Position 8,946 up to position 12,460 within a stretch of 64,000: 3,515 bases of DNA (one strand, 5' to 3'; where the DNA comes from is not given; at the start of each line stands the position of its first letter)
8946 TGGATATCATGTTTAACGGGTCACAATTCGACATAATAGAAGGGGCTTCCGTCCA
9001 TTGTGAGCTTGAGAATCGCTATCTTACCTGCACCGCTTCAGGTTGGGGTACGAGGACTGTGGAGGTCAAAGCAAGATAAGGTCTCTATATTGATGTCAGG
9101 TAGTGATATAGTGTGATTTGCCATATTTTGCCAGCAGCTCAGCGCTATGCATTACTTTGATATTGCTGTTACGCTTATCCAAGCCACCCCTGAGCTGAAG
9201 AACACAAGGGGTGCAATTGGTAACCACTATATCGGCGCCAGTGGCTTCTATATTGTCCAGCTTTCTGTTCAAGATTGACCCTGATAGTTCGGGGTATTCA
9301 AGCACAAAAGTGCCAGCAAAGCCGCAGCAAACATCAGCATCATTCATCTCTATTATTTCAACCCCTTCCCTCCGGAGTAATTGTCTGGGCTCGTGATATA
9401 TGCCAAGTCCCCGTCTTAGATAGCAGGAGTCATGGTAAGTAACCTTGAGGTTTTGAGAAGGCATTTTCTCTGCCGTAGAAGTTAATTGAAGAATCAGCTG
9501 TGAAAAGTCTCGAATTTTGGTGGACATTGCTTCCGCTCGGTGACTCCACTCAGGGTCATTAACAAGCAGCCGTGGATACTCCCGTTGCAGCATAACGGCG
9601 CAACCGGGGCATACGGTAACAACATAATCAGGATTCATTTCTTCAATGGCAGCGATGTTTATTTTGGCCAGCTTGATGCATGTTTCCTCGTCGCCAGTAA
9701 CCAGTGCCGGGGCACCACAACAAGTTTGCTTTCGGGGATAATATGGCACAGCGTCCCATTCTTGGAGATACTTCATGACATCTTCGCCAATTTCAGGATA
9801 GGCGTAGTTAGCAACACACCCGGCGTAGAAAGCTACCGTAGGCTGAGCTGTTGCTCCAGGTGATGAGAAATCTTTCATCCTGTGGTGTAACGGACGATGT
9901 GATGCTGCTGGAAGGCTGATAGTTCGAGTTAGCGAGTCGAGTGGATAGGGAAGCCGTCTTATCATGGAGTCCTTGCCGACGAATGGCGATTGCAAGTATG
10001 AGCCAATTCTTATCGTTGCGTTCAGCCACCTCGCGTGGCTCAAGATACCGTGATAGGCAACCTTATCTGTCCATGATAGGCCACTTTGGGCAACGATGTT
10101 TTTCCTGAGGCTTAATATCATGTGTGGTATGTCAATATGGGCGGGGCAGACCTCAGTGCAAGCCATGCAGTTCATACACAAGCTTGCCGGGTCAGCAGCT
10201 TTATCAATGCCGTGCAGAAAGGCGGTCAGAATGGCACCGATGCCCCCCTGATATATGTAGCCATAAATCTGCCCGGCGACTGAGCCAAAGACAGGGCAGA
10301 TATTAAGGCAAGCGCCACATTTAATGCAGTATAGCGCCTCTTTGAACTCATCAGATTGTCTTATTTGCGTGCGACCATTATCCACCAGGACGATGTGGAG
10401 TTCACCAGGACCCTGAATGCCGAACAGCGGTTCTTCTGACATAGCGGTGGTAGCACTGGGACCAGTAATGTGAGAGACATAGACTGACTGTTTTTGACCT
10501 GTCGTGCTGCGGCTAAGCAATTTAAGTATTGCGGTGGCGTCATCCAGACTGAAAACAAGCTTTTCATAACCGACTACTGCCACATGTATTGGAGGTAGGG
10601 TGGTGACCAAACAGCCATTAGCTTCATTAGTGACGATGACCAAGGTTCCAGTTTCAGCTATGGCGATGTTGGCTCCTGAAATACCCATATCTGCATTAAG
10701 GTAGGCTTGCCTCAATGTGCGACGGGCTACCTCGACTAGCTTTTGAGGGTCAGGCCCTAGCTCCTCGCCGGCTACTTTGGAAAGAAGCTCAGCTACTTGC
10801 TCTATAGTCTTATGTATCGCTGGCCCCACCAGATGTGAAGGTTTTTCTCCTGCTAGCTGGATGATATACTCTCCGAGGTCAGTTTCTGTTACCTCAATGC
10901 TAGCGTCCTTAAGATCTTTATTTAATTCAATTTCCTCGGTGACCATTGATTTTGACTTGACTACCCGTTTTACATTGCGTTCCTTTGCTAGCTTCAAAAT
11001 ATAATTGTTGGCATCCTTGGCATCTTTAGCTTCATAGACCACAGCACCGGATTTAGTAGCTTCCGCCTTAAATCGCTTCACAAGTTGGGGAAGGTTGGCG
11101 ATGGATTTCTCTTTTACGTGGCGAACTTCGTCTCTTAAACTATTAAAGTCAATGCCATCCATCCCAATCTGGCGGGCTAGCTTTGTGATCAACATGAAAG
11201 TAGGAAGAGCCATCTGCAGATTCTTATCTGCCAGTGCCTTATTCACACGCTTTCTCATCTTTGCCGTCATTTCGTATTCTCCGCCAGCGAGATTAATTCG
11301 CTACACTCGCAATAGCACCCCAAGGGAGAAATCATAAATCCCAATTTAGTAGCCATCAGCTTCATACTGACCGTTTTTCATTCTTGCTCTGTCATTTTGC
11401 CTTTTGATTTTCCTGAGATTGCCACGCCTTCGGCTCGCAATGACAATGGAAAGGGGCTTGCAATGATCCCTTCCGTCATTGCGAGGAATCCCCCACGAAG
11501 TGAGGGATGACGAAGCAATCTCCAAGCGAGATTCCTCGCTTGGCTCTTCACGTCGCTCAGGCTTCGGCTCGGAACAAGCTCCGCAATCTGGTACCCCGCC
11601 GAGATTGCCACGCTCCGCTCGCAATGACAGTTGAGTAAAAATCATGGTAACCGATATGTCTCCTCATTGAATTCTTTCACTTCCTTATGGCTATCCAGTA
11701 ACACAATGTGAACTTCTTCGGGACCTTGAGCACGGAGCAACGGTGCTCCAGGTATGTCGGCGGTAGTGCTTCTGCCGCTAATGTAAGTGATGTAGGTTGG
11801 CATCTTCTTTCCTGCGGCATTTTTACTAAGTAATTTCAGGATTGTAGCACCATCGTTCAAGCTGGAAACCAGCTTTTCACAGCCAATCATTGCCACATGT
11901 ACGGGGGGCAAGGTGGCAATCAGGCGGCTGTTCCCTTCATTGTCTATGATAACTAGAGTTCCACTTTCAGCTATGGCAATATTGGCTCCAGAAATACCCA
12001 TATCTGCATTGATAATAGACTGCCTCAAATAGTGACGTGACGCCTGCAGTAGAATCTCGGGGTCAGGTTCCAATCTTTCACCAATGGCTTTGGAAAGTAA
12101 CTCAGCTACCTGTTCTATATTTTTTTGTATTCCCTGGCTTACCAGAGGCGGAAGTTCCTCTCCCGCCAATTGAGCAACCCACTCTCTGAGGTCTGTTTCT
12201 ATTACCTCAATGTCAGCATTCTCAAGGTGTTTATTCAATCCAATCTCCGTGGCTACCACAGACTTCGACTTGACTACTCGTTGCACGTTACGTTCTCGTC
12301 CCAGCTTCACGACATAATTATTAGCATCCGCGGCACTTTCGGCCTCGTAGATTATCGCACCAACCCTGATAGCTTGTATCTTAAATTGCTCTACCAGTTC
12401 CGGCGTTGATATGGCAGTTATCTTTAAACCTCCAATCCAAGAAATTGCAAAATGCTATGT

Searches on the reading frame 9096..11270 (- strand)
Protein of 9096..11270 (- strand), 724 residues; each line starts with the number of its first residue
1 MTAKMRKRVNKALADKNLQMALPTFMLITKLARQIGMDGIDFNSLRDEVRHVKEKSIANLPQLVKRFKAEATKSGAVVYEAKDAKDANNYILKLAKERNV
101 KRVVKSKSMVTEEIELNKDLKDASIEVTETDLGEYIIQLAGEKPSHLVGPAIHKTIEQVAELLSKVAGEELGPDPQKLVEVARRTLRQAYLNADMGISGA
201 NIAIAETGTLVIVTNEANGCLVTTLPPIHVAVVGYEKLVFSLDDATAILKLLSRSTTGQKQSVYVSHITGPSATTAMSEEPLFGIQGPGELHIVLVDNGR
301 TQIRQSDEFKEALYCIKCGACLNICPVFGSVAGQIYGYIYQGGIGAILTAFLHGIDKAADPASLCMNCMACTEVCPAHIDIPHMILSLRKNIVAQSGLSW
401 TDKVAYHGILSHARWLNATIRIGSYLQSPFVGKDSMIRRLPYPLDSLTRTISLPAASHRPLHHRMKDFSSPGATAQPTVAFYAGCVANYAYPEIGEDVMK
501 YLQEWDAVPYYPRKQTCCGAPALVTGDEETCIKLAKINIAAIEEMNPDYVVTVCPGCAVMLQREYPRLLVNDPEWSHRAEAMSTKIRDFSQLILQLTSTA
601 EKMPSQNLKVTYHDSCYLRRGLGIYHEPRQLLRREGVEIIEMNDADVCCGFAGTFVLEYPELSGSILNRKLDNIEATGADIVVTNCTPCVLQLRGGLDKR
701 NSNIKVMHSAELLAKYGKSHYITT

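Call 46: search_protein_families(library=pfam, proteins=[window:9096-11270:-], max_evalue=0.00001)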
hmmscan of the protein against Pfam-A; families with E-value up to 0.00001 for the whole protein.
window:9096-11270:- (724 aa): 6 families
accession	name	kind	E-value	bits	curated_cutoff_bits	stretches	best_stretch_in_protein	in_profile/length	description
PF02589.21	LUD_dom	-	1.1e-51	175.7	22.6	1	65-296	2-189/189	LUD domain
PF02754.22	CCG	-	3.1e-37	127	20.6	2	479-562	1-85/85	Cysteine-rich domain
PF13183.11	Fer4_8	-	4e-14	53.3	27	1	312-379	2-68/68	4Fe-4S dicluster domain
PF13187.11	Fer4_9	-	2.3e-06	28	27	0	364-378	36-50/52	4Fe-4S dicluster domain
PF14691.11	Fer4_20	-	2.3e-06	27.8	25.8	0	357-394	16-55/113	Dihydroprymidine dehydrogenase domain II, 4Fe-4S cluster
PF12800.12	Fer4_4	-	4.9e-06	26.9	24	0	315-327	4-16/17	4Fe-4S binding domain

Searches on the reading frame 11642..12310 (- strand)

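Call 46: search_protein_families(library=pfam, proteins=[window:11642-12310:-], max_evalue=0.00001)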
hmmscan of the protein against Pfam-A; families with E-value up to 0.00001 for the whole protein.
window:11642-12310:- (222 aa): 1 family
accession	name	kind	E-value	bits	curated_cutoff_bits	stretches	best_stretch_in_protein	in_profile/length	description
PF02589.21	LUD_dom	-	2.5e-40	138.7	22.6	1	9-205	28-189/189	LUD domain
